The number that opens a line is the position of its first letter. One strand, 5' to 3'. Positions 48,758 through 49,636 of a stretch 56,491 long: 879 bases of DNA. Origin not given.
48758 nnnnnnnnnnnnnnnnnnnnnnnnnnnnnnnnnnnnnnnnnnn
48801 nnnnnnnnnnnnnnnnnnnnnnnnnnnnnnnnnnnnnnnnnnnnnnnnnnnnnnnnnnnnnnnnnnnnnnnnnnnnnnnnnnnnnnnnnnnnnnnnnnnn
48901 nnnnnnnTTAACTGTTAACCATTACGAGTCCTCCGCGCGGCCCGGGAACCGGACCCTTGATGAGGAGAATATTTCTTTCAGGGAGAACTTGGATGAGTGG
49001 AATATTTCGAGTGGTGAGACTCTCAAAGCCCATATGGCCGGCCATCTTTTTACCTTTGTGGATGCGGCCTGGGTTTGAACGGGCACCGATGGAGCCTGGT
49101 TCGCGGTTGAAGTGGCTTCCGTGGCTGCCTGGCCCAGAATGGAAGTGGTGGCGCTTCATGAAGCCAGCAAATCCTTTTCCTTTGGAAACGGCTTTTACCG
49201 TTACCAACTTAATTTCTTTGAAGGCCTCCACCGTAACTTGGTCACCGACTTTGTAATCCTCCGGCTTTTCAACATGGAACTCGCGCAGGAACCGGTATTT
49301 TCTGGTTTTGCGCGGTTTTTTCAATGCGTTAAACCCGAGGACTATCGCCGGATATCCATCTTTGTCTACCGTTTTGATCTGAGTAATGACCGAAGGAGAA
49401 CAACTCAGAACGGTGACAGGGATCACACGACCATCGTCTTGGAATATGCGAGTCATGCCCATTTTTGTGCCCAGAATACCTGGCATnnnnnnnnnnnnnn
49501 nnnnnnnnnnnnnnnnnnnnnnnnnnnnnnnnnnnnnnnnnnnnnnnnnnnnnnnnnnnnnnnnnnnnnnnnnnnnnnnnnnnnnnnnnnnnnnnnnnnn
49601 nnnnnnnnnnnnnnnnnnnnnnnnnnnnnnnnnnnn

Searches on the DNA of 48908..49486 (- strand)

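Call 100: search_rna_families(sources=[L083, L085, L090, L176, L094], threshold=evalue, max_evalue=1)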
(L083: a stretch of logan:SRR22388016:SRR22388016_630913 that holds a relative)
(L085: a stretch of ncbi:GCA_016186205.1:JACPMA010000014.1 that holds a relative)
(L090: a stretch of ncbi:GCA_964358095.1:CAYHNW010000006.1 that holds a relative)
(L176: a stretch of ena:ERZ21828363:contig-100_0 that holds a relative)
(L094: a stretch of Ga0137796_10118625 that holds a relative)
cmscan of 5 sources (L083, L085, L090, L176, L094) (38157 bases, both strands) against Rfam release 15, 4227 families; matches with E-value up to 1: 2.
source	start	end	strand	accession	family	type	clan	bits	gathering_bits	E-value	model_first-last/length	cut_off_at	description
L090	10329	10399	-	RF02837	anti-hemB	Gene; sRNA;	-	21.9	49.5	0.57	1-81/81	no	Burkholderia RNA 7 (anti-hemB)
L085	7683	7778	-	RF01390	isrG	Gene; sRNA;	-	17.9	100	0.78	1-279/279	no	isrG Hfq binding RNA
